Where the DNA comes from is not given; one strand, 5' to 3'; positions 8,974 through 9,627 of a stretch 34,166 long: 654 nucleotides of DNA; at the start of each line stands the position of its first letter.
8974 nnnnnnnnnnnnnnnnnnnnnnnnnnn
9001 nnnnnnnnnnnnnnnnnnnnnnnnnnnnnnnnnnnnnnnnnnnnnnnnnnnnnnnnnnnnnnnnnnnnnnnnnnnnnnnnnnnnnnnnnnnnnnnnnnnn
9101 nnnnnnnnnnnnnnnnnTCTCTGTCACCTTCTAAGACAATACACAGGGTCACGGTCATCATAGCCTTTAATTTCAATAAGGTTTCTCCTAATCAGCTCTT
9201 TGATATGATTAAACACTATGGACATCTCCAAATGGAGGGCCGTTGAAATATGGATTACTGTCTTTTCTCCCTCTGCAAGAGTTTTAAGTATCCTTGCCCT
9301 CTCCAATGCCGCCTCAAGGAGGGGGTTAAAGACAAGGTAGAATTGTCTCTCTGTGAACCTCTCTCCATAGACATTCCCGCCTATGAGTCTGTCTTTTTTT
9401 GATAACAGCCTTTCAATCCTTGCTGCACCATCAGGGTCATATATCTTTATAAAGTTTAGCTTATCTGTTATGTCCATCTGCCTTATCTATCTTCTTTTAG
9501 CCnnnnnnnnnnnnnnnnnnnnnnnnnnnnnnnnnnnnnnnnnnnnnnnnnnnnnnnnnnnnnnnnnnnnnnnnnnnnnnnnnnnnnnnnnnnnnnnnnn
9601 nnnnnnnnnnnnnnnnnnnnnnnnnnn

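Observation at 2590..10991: hdrC-hdrB-(wHTH)-hdrL-mvhD-metV-metF: Moorella-type methylene-THF reductase cluster with a built-in NAD(P)H module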

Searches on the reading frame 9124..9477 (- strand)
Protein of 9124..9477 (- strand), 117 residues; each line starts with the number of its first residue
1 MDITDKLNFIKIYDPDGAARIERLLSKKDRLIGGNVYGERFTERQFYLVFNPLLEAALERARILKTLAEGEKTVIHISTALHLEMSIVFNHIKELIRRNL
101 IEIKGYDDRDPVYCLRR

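Call 7: search_protein_families(library=pfam, proteins=[window:9124-9477:-], max_evalue=0.01)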
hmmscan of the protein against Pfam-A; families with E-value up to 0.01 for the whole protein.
window:9124-9477:- (117 aa): 1 family
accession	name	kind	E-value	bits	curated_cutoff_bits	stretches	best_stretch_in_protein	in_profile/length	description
PF01022.26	HTH_5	-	3.8e-05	23.9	22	1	60-102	4-46/47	Bacterial regulatory protein, arsR family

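Call 8: search_protein_families(library=ncbifam, proteins=[window:9124-9477:-], max_evalue=0.01)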
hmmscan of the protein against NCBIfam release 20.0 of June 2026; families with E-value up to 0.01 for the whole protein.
window:9124-9477:- (117 aa): 3 families
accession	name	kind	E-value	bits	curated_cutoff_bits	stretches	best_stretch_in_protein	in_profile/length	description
NF045707.1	Dbac_1936_reg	equivalog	4.7e-05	23.3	115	1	59-103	18-62/99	ArsR/SmtB-type metalloregulator TsoR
NF033788.1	HTH_metalloreg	subfamily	8.9e-05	22.2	55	1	59-102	12-56/77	metalloregulator ArsR/SmtB family transcription factor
TIGR01884.1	cas_HTH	subfamily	0.00012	21.6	60.2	1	59-105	143-190/202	CRISPR-associated CARF protein Csa3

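Call 25: search_solved_structures(query=window:9124-9477:-, max_evalue=1)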
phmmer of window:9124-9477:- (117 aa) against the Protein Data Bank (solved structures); distinct sequences matched with E-value up to 1: 15.
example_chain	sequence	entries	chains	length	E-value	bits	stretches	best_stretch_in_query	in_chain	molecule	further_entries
7dvn_A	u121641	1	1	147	0.036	17.3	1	42-111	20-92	MarR family transcriptional regulator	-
6cdb_A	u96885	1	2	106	0.22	14.8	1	58-105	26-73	ArsR family transcriptional regulator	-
1uly_A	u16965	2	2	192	0.22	14.7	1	59-106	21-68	hypothetical protein PH1932 | hypothetical transcription regulator protein, PH1932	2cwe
6cda_A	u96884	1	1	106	0.23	14.7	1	58-105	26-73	ArsR family transcriptional regulator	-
5en6_A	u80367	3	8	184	0.33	14.2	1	4-76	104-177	SMU-1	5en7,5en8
1r1u_A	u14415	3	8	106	0.33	14.2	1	58-105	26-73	repressor protein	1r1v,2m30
2kjb_A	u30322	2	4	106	0.33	14.2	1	58-105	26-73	CzrA protein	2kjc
7eyd_V9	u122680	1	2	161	0.42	13.9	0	51-79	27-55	Allophycocyanin subunit alpha-B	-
4ggg_A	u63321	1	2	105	0.43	13.8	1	58-105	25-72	Repressor protein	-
5jea_H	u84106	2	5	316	0.63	13.3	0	10-107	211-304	Exosome complex component RRP4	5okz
9v9b_A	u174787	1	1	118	0.76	13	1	18-71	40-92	Outer membrane beta-barrel domain-containing protein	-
5g06_H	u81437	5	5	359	0.79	13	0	10-107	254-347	EXOSOME COMPLEX COMPONENT RRP4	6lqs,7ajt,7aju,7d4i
4ifd_H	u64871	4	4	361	0.8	13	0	10-107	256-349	Exosome complex component RRP4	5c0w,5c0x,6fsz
4oo1_H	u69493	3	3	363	0.8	13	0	10-107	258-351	Exosome complex component RRP4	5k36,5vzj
8qcf_I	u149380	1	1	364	0.81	12.9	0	10-107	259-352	Exosome complex component RRP4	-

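Call 51: find_homologous_proteins(query=A1, max_evalue=0.001)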
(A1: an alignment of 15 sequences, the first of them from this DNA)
Query A1 (15 sequences) (117 aa, profile of the alignment): 205 proteins with E <= 0.001 among 3536 candidates; the best 120 are listed.
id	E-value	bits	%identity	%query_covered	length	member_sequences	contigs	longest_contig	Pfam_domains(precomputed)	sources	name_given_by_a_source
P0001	3.2e-44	167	100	100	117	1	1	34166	-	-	-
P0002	9.5e-44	166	79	100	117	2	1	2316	PF01978.26,PF01022.27,PF09339.17,PF12802.14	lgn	-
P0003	1.3e-43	165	58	99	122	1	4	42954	-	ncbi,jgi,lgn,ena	-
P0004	2.8e-43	164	56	100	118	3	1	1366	-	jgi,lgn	jgi:DNA-binding MarR family transcriptional regulator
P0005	4.9e-43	164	49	99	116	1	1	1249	-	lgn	-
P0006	6.8e-43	163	60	96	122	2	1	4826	PF12802.14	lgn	-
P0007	1.4e-42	162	71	100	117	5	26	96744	-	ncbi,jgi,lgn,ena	-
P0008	2.0e-42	162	52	99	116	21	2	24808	-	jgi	jgi:DNA-binding MarR family transcriptional regulator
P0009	2.4e-42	161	47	97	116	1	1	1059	PF01022.27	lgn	-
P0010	2.7e-42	161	52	99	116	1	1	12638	PF01022.27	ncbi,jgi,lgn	ncbi:MAG: ArsR family transcriptional regulator [Syntrophorhabdales bacterium]|jgi:hypothetical prot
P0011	4.2e-42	161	50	99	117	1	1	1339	-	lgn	-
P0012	4.5e-42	161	50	97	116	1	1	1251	PF01022.27,PF12802.14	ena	-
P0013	7.2e-42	160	51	97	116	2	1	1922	PF01022.27,PF12802.14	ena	-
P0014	8.4e-42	160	50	97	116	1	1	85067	PF01022.27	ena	-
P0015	8.4e-42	160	48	99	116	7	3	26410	-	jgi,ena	jgi:DNA-binding MarR family transcriptional regulator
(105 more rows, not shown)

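Call 61: predict_structure(alignment_id=A2)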
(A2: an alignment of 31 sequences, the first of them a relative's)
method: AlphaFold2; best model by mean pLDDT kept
length: 117 residues; sequences in the alignment: 31
mean_pLDDT: 92.6   pTM: 0.82
mean pLDDT of the five models: 92.6, 91.5, 90.3, 87.7, 86.9
residues with pLDDT >= 90: 94; 70-90: 22; 50-70: 1; < 50: 0
segments of 3 or more residues with pLDDT < 50: none
pLDDT, mean of each block of 10 residues (from residue 1): 91 95 91 77 90 96 96 96 96 96 94 94
secondary structure, 60 per line:
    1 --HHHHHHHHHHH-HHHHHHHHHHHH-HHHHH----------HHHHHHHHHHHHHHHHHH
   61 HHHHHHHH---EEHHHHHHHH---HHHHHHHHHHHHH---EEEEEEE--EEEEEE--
elements in order: H3-13 H15-26 H28-32 H43-68 H74-81 H85-97 E101-107 E110-115

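Call 64: fold_search(model_id=the predicted structure, library=pdb)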
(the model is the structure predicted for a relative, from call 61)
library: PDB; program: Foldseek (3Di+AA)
matches with E <= 10: 1545; with E <= 0.001: 0
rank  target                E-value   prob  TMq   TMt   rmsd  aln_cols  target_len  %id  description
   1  4omz_B                1.5e-03  1.00  0.47  0.56   6.5        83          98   19  Crystal Structure of NolR from Sinorhizobium fredii (released 2014-04-16)
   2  6cdb_A                1.8e-03  1.00  0.48  0.57   7.6        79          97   26  Crystal Structure of V66L CzrA in the Zn(II)bound state (released 2018-07-11)
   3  6o8k                  2.1e-03  1.00  0.45  0.55   7.3        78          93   22  Crystal Structure of apo and reduced Sulfide-responsive transcriptional repressor (SqrR) from Rhodobacter capsulatus. (released 2020-04-01)
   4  1r1u_A                2.3e-03  1.00  0.45  0.56   6.2        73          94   29  Crystal structure of the metal-sensing transcriptional repressor CzrA from Staphylococcus aureus in the apo-form (released 2004-05-18)
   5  4ggg_B                2.7e-03  1.00  0.45  0.57   6.6        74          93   28  Crystal structure of V66A/L68V CzrA in the Zn(II)bound state. (released 2013-02-06)
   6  3jth_B                2.7e-03  1.00  0.48  0.61   7.5        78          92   24  Crystal structure of a transcriptional regulator HlyU from Vibrio vulnificus CMCP6 (released 2010-03-16)
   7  1r1u_B                3.3e-03  1.00  0.45  0.57   6.5        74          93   30  Crystal structure of the metal-sensing transcriptional repressor CzrA from Staphylococcus aureus in the apo-form (released 2004-05-18)
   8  4kmf_A                3.7e-03  1.00  0.49  0.89   1.7        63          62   22  Crystal structure of Zalpha domain from Carassius auratus PKZ in complex with Z-DNA (released 2013-07-03)
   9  3gw2                  3.9e-03  1.00  0.46  0.57   1.1        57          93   26  Crystal structure of possible transcriptional regulatory protein (fragment 1-100) from Mycobacterium bovis. Northeast St (released 2009-04-21)
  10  6cdb_B                3.9e-03  1.00  0.48  0.58   7.3        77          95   26  Crystal Structure of V66L CzrA in the Zn(II)bound state (released 2018-07-11)
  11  4k2e_A                4.4e-03  1.00  0.48  0.58   3.2        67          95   28  HlyU from Vibrio cholerae N16961 (released 2014-04-30)
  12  1r1u_C                4.4e-03  1.00  0.48  0.57   7.7        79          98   25  Crystal structure of the metal-sensing transcriptional repressor CzrA from Staphylococcus aureus in the apo-form (released 2004-05-18)
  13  1smt_A                4.7e-03  1.00  0.46  0.54   7.7        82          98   22  SMTB REPRESSOR FROM SYNECHOCOCCUS PCC7942 (released 1997-12-03)
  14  1r23_A                4.7e-03  1.00  0.45  0.50   7.6        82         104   22  Crystal structure of the cyanobacterial metallothionein repressor SmtB in the Zn1-form (one Zn(II) per dimer) (released 2004-05-18)
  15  3f6v                  5.7e-03  1.00  0.47  0.56   2.4        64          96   26  Crystal structure of Possible transcriptional regulator for arsenical resistance (released 2008-11-25)
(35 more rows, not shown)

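Call 82: search_protein_representatives(alignment_id=A2)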
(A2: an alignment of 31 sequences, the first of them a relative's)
Query: 31 sequences, 123 profile positions. Proteins with E-value up to 0.001 (for the whole library): 366; up to 1e-10: 121; up to 1e-30: 3. The best 150 are listed.
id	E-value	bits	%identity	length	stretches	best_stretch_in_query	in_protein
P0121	1.7e-40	153.8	-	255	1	6-119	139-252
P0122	2.3e-40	153.4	-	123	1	4-120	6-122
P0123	7.6e-39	148.5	-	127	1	6-121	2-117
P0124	3.4e-29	117.3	-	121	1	6-119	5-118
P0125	1.9e-27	111.7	-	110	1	16-121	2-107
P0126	2.2e-27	111.5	-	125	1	6-118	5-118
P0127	7.8e-26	106.5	-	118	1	6-119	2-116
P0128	1.8e-25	105.4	-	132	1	7-119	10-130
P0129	4.4e-25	104.1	-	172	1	10-119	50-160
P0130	9.3e-25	103.0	-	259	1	9-119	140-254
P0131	2.5e-24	101.6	-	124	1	6-119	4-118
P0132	3.0e-24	101.4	-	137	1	10-120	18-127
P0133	1.1e-23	99.5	-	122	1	7-117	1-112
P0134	1.8e-23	98.9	-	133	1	5-119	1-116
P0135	6.7e-23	97.0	-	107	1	22-120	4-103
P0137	2.5e-20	88.7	-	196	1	10-119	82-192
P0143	5.2e-19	84.5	-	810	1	12-119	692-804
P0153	1.6e-17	79.7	-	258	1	11-118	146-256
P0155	1.9e-17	79.4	-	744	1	19-119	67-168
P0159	8.4e-17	77.3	-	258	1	14-119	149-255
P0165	5.7e-16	74.6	-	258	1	21-119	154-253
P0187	2.6e-14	69.3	-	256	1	10-121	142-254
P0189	3.8e-14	68.8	-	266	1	19-120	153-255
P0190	4.2e-14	68.6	-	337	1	20-119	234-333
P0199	2.6e-13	66.0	-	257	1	10-119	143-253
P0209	7.9e-13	64.5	-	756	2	7-117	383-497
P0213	1.5e-12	63.6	-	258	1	10-119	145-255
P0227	4.1e-11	59.0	-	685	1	6-118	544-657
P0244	1.1e-10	57.6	-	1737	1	21-119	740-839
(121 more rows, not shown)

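Call 83: search_protein_families(library=pfam, proteins=[P0121, P0130, P0143, P0155, P0209, P0227, P0244, P0129, P0137, P0190], max_evalue=0.00001)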
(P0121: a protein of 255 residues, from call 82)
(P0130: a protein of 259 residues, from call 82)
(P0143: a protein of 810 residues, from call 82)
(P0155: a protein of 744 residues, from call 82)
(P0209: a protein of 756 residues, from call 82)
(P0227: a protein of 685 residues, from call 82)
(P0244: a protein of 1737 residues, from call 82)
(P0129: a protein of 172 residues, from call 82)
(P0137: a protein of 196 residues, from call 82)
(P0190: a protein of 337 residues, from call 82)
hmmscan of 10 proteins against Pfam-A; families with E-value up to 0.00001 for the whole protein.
P0121 (255 aa): 1 family
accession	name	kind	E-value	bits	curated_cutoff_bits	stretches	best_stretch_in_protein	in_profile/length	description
PF02754.22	CCG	-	2.7e-09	37.4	20.6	1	12-77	20-85/85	Cysteine-rich domain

P0130 (259 aa): 1 family
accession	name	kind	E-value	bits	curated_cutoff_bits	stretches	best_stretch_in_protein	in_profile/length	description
PF02662.21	FlpD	-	1.3e-43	148.3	22.3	1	8-130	1-123/123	Methyl-viologen-reducing hydrogenase, delta subunit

P0143 (810 aa): 15 families
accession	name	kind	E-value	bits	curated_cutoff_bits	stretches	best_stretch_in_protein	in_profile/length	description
PF02662.21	FlpD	-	2.3e-56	189.5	22.3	1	561-683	1-123/123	Methyl-viologen-reducing hydrogenase, delta subunit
PF00037.32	Fer4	-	1.7e-19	69.2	21.1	1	477-498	3-24/24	4Fe-4S binding domain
PF14697.11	Fer4_21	-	1.3e-15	57.7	35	1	476-529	2-59/59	4Fe-4S dicluster domain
PF13187.11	Fer4_9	-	1.3e-14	54.4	27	2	481-527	1-52/52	4Fe-4S dicluster domain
PF12838.12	Fer4_7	-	2.8e-14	53.8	27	1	481-526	1-52/52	4Fe-4S dicluster domain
PF12837.12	Fer4_6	-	4.7e-14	52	25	1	476-497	3-24/24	4Fe-4S binding domain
PF13237.11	Fer4_10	-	8.5e-13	48.5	25.5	2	476-523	3-53/53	4Fe-4S dicluster domain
PF07992.20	Pyr_redox_2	-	3.3e-12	46.9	26.1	1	51-141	3-90/291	Pyridine nucleotide-disulphide oxidoreductase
PF25160.1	LdpA_Fe-S-bd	-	7.1e-12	45.4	27.6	1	488-531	9-47/49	LdpA Fe-S cluster-binding domain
PF13484.11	Fer4_16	-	8e-10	39.8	30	0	481-503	1-22/66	4Fe-4S double cluster binding domain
PF12797.12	Fer4_2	-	3.4e-09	36.5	24.5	0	477-494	5-22/22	4Fe-4S binding domain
PF12831.13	FAD_oxidored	-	1.6e-07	31.4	27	1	52-96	3-47/416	FAD dependent oxidoreductase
PF01266.30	DAO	-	7.3e-07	29.5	27.9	0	52-84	3-35/353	FAD dependent oxidoreductase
PF13450.12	NAD_binding_8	-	3.7e-06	27.6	21.9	1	53-89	1-37/68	NAD(P)-binding Rossmann-like domain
PF13183.11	Fer4_8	-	7.5e-06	26.8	27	0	148-209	3-67/68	4Fe-4S dicluster domain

P0155 (744 aa): 15 families
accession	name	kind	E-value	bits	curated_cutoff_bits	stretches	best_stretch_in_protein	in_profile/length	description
PF07992.20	Pyr_redox_2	-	1.8e-37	129.8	26.1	1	434-730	2-291/291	Pyridine nucleotide-disulphide oxidoreductase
PF14691.11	Fer4_20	-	8.2e-20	71.1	25.8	1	338-417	28-110/113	Dihydroprymidine dehydrogenase domain II, 4Fe-4S cluster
PF00070.33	Pyr_redox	-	1.4e-13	51.6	22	0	434-465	1-32/82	Pyridine nucleotide-disulphide oxidoreductase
PF13738.12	Pyr_redox_3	-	1.7e-13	51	30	0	437-463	2-29/305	Pyridine nucleotide-disulphide oxidoreductase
PF13450.12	NAD_binding_8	-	1.7e-12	47.9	21.9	1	437-472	1-36/68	NAD(P)-binding Rossmann-like domain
PF12831.13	FAD_oxidored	-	7.7e-12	45.7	27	1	435-471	2-38/416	FAD dependent oxidoreductase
PF03486.20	HI0933_like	-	8.9e-10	38.9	50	0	434-465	2-33/244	HI0933-like protein Rossmann domain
PF01266.30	DAO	-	1.8e-09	38.1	27.9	1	434-468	1-35/353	FAD dependent oxidoreductase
PF00890.30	FAD_binding_2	-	8.7e-09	35.5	20.4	1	435-469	2-36/414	FAD binding domain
PF02662.21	FlpD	-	1.6e-08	35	22.3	1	2-44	81-123/123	Methyl-viologen-reducing hydrogenase, delta subunit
PF01134.28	GIDA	-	7.8e-07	28.9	22.1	0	199-225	3-29/391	Glucose inhibited division protein A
PF01946.23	Thi4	-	8.9e-07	28.8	26.2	0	430-473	15-59/235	Thi4 family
PF01593.30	Amino_oxidase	-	3.8e-06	26.9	19.8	0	443-469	2-28/443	Flavin containing amine oxidoreductase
PF01494.25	FAD_binding_3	-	5.1e-06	26.4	22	0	434-463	3-32/349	FAD binding domain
PF05834.18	Lycopene_cycl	-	5.8e-06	26.1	23.4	0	435-464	2-33/380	Lycopene cyclase protein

P0209 (756 aa): 7 families
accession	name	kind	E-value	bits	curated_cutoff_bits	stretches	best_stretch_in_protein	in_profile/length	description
PF12838.12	Fer4_7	-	9e-09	36.1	27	1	637-728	1-49/52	4Fe-4S dicluster domain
PF13183.11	Fer4_8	-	2.8e-07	31.4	27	1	635-728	2-65/68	4Fe-4S dicluster domain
PF12837.12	Fer4_6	-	6.3e-07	29.5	25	0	631-653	2-24/24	4Fe-4S binding domain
PF00037.32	Fer4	-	1.5e-06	28.2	21.1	0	633-654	3-24/24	4Fe-4S binding domain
PF13187.11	Fer4_9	-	2.9e-06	27.6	27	0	637-728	1-48/52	4Fe-4S dicluster domain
PF13237.11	Fer4_10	-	3.5e-06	27.3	25.5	0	635-728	6-53/53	4Fe-4S dicluster domain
PF12797.12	Fer4_2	-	3.5e-06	27.1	24.5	0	634-650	6-22/22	4Fe-4S binding domain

P0227 (685 aa): 9 families
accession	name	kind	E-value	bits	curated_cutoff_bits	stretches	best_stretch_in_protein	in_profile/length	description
PF02662.21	FlpD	-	2.7e-43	147.3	22.3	1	418-539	2-123/123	Methyl-viologen-reducing hydrogenase, delta subunit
PF12837.12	Fer4_6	-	6.9e-11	42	25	1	279-302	1-24/24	4Fe-4S binding domain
PF00037.32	Fer4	-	1.4e-09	37.8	21.1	0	349-370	3-24/24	4Fe-4S binding domain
PF13237.11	Fer4_10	-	1.1e-07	32.1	25.5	0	351-373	6-29/53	4Fe-4S dicluster domain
PF12838.12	Fer4_7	-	2.7e-07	31.4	27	0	354-378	2-26/52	4Fe-4S dicluster domain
PF12797.12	Fer4_2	-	8.6e-07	29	24.5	0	281-298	4-21/22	4Fe-4S binding domain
PF13484.11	Fer4_16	-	1e-06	29.8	30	0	354-392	2-38/66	4Fe-4S double cluster binding domain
PF14697.11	Fer4_21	-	2.3e-06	28.1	35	0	280-302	1-26/59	4Fe-4S dicluster domain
PF13187.11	Fer4_9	-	3.2e-06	27.5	27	0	286-369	1-52/52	4Fe-4S dicluster domain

P0244 (1737 aa): 22 families
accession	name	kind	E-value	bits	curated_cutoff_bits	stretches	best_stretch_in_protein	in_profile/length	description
PF02662.21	FlpD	-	2.6e-48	163.5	22.3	1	598-720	1-123/123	Methyl-viologen-reducing hydrogenase, delta subunit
PF07992.20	Pyr_redox_2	-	1e-43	150.3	26.1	2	1125-1430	2-289/291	Pyridine nucleotide-disulphide oxidoreductase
PF14691.11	Fer4_20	-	4.5e-19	68.8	25.8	1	1024-1099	30-108/113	Dihydroprymidine dehydrogenase domain II, 4Fe-4S cluster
PF13450.12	NAD_binding_8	-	1.6e-14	54.3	21.9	2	1128-1161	1-34/68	NAD(P)-binding Rossmann-like domain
PF00070.33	Pyr_redox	-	2.5e-14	54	22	0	1125-1159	1-35/82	Pyridine nucleotide-disulphide oxidoreductase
PF00037.32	Fer4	-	4.4e-14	52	21.1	0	972-992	3-23/24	4Fe-4S binding domain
PF13738.12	Pyr_redox_3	-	1.4e-13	51.2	30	0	1265-1416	164-305/305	Pyridine nucleotide-disulphide oxidoreductase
PF12831.13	FAD_oxidored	-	4.1e-13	49.8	27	1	165-217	2-55/416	FAD dependent oxidoreductase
PF12838.12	Fer4_7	-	2.3e-10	41.2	27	0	969-990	30-51/52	4Fe-4S dicluster domain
PF01266.30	DAO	-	1.1e-09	38.8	27.9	0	1125-1159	1-35/353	FAD dependent oxidoreductase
PF14697.11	Fer4_21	-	2.3e-09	37.7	35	0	521-573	1-58/59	4Fe-4S dicluster domain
PF01593.30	Amino_oxidase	-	3.1e-09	37.1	19.8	0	1134-1160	2-28/443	Flavin containing amine oxidoreductase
PF13187.11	Fer4_9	-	8.3e-09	35.8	27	0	527-572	1-52/52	4Fe-4S dicluster domain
PF01262.27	AlaDh_PNT_C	-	2.5e-08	34.1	23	0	1123-1154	28-59/214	Alanine dehydrogenase/PNT, C-terminal domain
PF01946.23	Thi4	-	1e-07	31.9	26.2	0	1124-1165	18-60/235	Thi4 family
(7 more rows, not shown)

P0129 (172 aa): 1 family
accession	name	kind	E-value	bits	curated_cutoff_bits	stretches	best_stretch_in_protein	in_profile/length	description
PF02662.21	FlpD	-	1e-06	29.2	22.3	1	1-36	88-123/123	Methyl-viologen-reducing hydrogenase, delta subunit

P0137 (196 aa): 1 family
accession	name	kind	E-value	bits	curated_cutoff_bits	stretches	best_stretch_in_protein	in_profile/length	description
PF02662.21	FlpD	-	1.6e-21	77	22.3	1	1-68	56-123/123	Methyl-viologen-reducing hydrogenase, delta subunit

P0190 (337 aa): 5 families
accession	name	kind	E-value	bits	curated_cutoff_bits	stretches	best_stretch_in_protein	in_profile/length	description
PF02662.21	FlpD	-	7.4e-23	81.3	22.3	1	87-210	1-123/123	Methyl-viologen-reducing hydrogenase, delta subunit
PF00037.32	Fer4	-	8.1e-08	32.2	21.1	0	35-57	2-24/24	4Fe-4S binding domain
PF14697.11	Fer4_21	-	7.8e-07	29.6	35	1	5-53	1-53/59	4Fe-4S dicluster domain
PF12797.12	Fer4_2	-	1.3e-06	28.4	24.5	0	36-53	5-22/22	4Fe-4S binding domain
PF12837.12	Fer4_6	-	2.6e-06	27.5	25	0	36-55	4-23/24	4Fe-4S binding domain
